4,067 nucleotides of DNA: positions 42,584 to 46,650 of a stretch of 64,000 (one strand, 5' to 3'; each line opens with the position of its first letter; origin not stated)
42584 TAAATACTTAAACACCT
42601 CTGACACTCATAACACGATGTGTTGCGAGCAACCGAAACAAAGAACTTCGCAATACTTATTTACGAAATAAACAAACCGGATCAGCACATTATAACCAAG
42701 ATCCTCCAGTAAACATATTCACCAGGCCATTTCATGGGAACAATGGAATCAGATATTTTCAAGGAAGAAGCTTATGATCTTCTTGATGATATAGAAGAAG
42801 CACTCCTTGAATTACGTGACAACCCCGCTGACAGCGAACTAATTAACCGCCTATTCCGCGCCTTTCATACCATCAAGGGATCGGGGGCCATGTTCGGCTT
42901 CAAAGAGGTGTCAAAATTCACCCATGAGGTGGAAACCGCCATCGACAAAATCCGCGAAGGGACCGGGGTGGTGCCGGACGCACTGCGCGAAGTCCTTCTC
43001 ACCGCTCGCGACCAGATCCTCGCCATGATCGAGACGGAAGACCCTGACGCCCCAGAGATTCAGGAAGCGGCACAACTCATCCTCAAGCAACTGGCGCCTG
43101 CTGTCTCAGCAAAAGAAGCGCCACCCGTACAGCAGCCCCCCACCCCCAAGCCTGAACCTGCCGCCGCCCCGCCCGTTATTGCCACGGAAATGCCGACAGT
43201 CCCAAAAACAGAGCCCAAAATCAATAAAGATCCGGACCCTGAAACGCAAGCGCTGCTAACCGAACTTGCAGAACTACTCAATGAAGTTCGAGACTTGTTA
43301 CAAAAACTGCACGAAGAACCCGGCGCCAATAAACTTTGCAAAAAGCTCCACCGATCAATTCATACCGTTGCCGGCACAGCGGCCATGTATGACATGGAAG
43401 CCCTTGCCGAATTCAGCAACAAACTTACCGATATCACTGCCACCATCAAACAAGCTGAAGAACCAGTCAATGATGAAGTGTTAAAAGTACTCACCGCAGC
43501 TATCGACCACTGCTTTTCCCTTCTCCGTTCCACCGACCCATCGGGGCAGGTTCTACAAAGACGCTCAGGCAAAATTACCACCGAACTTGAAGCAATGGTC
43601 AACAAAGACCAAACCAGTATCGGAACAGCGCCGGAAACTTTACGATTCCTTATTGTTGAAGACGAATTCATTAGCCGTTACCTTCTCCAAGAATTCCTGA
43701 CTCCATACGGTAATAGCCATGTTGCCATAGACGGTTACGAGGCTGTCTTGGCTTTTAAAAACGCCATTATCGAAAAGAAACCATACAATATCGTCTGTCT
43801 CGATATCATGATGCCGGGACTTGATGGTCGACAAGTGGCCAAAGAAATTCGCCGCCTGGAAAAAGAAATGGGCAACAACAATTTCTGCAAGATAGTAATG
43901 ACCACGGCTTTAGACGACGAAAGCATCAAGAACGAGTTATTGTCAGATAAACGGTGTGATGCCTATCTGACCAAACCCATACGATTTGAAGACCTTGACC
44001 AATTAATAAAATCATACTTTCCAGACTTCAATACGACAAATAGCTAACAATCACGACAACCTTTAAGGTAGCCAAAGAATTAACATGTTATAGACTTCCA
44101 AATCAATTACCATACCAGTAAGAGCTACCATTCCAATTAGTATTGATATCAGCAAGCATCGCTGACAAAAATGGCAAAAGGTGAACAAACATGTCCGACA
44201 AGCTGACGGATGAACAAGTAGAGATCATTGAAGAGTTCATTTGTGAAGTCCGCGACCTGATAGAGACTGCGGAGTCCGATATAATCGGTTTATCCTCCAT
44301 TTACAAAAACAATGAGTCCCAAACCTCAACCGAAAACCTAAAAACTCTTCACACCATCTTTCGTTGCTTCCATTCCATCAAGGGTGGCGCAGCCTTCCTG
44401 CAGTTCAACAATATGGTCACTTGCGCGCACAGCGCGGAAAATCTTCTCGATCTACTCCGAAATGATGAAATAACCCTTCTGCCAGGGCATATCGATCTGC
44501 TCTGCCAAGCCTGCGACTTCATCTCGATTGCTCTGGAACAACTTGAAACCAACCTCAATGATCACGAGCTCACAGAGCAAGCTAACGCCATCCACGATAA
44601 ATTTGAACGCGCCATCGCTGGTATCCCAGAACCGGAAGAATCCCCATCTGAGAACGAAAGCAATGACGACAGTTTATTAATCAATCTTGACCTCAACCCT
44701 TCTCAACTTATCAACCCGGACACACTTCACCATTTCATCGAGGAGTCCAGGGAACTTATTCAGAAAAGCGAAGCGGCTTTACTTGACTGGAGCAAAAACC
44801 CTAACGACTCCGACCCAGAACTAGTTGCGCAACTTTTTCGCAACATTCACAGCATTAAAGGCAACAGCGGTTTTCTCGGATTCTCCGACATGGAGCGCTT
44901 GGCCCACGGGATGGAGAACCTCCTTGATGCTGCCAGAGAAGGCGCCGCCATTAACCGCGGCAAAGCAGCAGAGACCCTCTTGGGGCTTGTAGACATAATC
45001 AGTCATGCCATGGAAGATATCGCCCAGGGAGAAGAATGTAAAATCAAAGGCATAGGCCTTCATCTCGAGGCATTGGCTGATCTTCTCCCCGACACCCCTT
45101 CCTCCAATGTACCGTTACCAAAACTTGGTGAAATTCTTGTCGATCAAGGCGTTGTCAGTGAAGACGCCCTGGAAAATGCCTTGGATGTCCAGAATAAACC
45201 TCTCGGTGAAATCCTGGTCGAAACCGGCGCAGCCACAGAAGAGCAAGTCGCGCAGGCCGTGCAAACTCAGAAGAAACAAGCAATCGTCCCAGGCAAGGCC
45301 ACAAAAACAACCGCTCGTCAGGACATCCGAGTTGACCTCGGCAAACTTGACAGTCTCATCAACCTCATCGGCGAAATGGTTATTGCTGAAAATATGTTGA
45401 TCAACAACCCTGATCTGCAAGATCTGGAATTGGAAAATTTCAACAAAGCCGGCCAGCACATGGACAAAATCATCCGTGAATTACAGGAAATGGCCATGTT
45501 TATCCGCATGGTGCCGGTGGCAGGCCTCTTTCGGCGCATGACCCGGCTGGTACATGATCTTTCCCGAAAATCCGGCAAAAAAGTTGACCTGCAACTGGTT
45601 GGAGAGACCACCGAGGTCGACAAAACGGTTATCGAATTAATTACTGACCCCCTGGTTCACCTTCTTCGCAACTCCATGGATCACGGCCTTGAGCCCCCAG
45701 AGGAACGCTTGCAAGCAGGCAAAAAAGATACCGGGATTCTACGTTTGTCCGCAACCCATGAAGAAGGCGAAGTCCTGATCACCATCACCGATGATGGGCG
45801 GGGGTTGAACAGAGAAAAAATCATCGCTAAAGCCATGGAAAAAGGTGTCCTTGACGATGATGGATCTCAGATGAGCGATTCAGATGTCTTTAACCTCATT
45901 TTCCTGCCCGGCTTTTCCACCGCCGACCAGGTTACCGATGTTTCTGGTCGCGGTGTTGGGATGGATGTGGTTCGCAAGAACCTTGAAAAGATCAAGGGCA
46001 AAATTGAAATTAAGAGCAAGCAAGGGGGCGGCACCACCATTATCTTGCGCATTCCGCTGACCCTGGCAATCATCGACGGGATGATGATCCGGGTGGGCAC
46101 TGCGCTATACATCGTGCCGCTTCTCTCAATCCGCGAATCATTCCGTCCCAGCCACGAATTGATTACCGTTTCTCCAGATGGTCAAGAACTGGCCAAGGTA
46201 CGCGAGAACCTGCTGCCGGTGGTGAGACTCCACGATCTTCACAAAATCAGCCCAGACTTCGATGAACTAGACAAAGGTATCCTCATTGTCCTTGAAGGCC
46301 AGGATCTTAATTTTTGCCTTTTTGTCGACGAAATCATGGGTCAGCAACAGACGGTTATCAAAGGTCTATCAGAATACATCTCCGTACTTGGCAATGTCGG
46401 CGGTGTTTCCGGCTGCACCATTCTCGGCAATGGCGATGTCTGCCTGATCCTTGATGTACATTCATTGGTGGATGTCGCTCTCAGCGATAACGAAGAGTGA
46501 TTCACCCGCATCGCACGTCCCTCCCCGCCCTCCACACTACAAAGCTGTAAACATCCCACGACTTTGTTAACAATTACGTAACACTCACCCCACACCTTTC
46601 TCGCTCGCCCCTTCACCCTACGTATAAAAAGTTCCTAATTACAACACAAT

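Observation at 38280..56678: Large chemosensory cluster with two CheAs, five Hpt domains and no methylation or adaptation genes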

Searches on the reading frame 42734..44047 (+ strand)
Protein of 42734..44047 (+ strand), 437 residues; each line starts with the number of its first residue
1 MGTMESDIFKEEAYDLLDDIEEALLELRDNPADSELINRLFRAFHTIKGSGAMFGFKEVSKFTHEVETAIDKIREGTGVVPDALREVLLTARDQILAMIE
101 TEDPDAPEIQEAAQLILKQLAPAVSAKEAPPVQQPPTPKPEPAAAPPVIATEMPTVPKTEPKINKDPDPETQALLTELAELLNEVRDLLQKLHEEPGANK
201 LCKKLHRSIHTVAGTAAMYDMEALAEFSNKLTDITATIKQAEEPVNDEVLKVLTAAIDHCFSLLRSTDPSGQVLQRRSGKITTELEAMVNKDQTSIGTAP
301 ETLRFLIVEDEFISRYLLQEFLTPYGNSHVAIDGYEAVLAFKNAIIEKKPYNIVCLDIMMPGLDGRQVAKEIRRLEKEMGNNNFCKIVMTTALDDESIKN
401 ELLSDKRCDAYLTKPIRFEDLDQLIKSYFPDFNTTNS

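Call 3: search_protein_families(library=pfam, proteins=[window:42734-44047:+], max_evalue=0.01)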
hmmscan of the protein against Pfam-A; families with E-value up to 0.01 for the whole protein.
window:42734-44047:+ (437 aa): 2 families
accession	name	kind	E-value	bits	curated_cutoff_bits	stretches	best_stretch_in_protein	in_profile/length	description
PF01627.28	Hpt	-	9.5e-25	87.1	24.6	2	7-94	4-80/84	Hpt domain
PF00072.30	Response_reg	-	1.9e-14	54.2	30.2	1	306-425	2-110/111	Response regulator receiver domain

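Call 59: find_related_loci(query=A2, collection=metagenome_contigs, flank=10000)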
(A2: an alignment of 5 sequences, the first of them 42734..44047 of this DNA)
Query A2 (437 aa) in metagenome_contigs; peptide patterns used: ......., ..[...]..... (x = any residue, [..] = any of these).
600 stretches matched a pattern (row limit reached: there are more); 539 encode a relative of the query (tblastn E <= 1e-3); the best 80 are kept; 79 distinct loci.
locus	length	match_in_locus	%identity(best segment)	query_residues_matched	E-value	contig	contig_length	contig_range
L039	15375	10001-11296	60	1-434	4e-160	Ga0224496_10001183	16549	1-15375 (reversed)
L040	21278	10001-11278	48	4-428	1e-122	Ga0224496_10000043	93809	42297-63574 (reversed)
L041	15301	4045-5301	47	4-429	1e-118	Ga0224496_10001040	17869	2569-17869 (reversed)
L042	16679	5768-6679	35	4-429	2e-52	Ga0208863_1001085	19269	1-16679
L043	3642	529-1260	35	9-421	1e-34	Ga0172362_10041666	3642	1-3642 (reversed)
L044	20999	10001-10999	30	32-416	2e-34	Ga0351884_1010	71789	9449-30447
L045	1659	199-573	50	303-425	4e-33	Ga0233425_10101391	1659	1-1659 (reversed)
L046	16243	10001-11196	51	285-428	2e-32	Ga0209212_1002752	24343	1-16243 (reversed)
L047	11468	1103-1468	51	302-421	2e-32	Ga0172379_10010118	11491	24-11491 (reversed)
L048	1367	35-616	38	207-424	3e-33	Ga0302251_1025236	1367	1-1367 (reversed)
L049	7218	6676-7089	42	271-416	5e-32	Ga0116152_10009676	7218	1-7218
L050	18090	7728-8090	50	303-421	3e-31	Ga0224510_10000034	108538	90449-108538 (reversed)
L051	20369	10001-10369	51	303-427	2e-31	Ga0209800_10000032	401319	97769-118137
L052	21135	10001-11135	50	290-429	9e-31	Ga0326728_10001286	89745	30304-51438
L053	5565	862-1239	51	303-427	8e-31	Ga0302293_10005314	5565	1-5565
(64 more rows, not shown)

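Call 79: search_protein_families(library=pfam, proteins=[window:42734-44047:+], max_evalue=5)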
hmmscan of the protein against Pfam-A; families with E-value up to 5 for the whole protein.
window:42734-44047:+ (437 aa): 11 families
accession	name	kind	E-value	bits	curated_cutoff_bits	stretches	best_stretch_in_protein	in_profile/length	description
PF01627.28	Hpt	-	9.5e-25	87.1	24.6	2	7-94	4-80/84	Hpt domain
PF00072.30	Response_reg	-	1.9e-14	54.2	30.2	1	306-425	2-110/111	Response regulator receiver domain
PF07464.16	ApoLp-III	-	0.011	16.3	36.3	1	197-289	30-125/146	Apolipophorin-III precursor (apoLp-III)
PF25065.1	RM3_Med14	-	0.075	13.4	22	1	273-309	71-107/110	Med14 RM domain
PF07304.16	SRA1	-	0.092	12.9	23.3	0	134-191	4-59/147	Steroid receptor RNA activator (SRA1)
PF09840.14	DUF2067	-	0.15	12.1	24.9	0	5-43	109-146/187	Uncharacterized protein conserved in archaea (DUF2067)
PF12867.12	DinB_2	-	0.16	12.8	24.8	1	154-217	57-115/128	DinB superfamily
PF06008.19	Laminin_I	-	0.57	10.3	34.6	0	175-246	124-204/259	Laminin Domain I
PF05130.17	FlgN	-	2.1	9.2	30.5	1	171-251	46-116/147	FlgN protein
PF04513.17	Baculo_PEP_C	-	3.2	8.3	38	0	172-236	41-106/140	Baculovirus polyhedron envelope protein, PEP, C terminus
PF03127.19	GAT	-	3.9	8.2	31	0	166-200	17-51/77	GAT domain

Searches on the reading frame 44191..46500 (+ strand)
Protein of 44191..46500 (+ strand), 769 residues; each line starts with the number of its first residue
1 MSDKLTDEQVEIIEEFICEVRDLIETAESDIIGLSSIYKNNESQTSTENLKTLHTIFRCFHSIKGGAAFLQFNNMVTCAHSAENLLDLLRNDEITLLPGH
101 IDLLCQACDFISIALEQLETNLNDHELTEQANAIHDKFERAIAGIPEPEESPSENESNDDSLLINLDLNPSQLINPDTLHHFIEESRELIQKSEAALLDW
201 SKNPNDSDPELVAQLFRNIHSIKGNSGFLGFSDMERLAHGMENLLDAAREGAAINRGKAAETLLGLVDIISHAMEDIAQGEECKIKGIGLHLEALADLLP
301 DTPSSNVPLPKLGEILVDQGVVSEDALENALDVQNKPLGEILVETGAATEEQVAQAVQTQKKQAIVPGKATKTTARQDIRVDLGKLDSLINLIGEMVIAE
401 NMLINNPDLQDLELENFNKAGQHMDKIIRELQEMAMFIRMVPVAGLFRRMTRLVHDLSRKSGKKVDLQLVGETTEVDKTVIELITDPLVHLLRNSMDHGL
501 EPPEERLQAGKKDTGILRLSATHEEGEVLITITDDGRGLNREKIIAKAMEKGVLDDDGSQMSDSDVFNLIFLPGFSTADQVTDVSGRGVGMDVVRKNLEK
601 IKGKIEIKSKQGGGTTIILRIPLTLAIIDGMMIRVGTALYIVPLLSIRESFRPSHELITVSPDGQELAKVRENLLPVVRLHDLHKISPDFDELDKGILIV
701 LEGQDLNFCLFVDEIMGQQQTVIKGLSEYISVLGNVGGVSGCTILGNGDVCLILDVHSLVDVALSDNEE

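Call 3: search_protein_families(library=pfam, proteins=[window:44191-46500:+], max_evalue=0.01)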
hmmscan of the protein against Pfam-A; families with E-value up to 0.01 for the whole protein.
window:44191-46500:+ (769 aa): 4 families
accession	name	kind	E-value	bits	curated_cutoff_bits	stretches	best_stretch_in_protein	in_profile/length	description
PF01627.28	Hpt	-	3.1e-26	91.9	24.6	2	179-267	3-78/84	Hpt domain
PF01584.24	CheW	-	1.2e-22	80.5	23.5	1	630-761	2-135/138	CheW-like domain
PF02518.31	HATPase_c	-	4.7e-17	62.9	26.4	1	487-624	5-110/111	Histidine kinase-, DNA gyrase B-, and HSP90-like ATPase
PF02895.20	H-kinase_dim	-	2e-16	60.6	23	1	377-436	2-66/68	Signal transducing histidine kinase, homodimeric domain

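Call 8: find_related_loci(query=window:44191-46500:+, collection=genome_contigs, flank=10000)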
Query window:44191-46500:+ (769 aa) in genome_contigs; peptide patterns used: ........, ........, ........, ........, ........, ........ (x = any residue, [..] = any of these).
79 stretches matched a pattern; 29 encode a relative of the query (tblastn E <= 1e-3); 29 distinct loci.
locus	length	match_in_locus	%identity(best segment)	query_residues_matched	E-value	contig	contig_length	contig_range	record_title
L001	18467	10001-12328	70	1-767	0e+0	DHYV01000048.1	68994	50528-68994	MAG TPA_asm: Desulfobulbaceae bacterium UBA5121 UBA5121_contig_301, whole genome shotgun sequence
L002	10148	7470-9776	81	1-768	0e+0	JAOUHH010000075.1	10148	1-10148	MAG: Desulfobulbaceae bacterium isolate 4_1_May_SF_Bin57 4_1_May_SF_Bin57_scaffold_2860_c1, whole genome shotgun sequenc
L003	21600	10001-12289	53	1-762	0e+0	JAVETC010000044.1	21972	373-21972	MAG: Desulfuromonas sp. isolate BF1_81 scaffold_3737_c1_biofilm_2017, whole genome shotgun sequence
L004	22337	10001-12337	54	1-760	0e+0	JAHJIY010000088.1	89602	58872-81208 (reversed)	MAG: Proteobacteria bacterium isolate Modern_marine_rock_biofilm.mb.12 Modern_marine_rock.mb.12_k141_707079, whole genom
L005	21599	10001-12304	53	1-762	0e+0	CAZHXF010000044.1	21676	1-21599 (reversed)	MAG TPA_asm: uncultured Desulfuromonas sp. isolate binchicken_co181_341 genome assembly, contig: NODE_3686_length_21676_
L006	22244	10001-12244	54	1-762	0e+0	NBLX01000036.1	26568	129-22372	MAG: Desulfobacteraceae bacterium 4572_35.1 ex4572_35.1_scaffold_2753, whole genome shotgun sequence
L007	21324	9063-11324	54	1-761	0e+0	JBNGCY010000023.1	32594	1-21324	MAG: Desulfuromonadaceae bacterium isolate E05-012 bin85.fa-23, whole genome shotgun sequence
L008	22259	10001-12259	55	1-761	0e+0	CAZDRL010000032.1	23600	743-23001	MAG TPA_asm: uncultured Desulfuromonas sp. isolate binchicken_co59_660 genome assembly, contig: NODE_4353_length_23600_c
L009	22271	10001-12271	55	1-761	0e+0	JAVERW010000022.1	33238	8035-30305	MAG: Desulfuromonadaceae bacterium isolate BF1_32 scaffold_2140_c1_biofilm_2017, whole genome shotgun sequence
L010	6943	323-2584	54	1-761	0e+0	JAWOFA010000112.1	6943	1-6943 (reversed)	MAG: Desulfuromonadaceae bacterium isolate BLK6-1.bin.152 k191_1793479, whole genome shotgun sequence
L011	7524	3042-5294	55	8-762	0e+0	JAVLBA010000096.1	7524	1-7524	MAG: Desulfurivibrionaceae bacterium isolate Uz-K9-06 NODE_96_length_7524_cov_2.123137, whole genome shotgun sequence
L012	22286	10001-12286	53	1-761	0e+0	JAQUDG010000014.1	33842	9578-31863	MAG: Desulfuromonas sp. isolate STCSWMC_149 NODE_2712_length_33842_cov_3.733828_ST_CSWMC, whole genome shotgun sequence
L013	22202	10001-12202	53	51-762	0e+0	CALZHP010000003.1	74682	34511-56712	MAG: uncultured Desulfobulbaceae bacterium isolate FO_M_Desulfobacterota_09 genome assembly, contig: NODE_24_length_7468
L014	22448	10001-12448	51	4-763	0e+0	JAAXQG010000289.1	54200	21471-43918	MAG: Desulfuromonadales bacterium isolate MAG-BB-08 scaffold_10, whole genome shotgun sequence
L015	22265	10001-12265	54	1-763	0e+0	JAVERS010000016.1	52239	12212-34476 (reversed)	MAG: Desulfuromonadaceae bacterium isolate BF1_26 scaffold_1074_c1_biofilm_2017, whole genome shotgun sequence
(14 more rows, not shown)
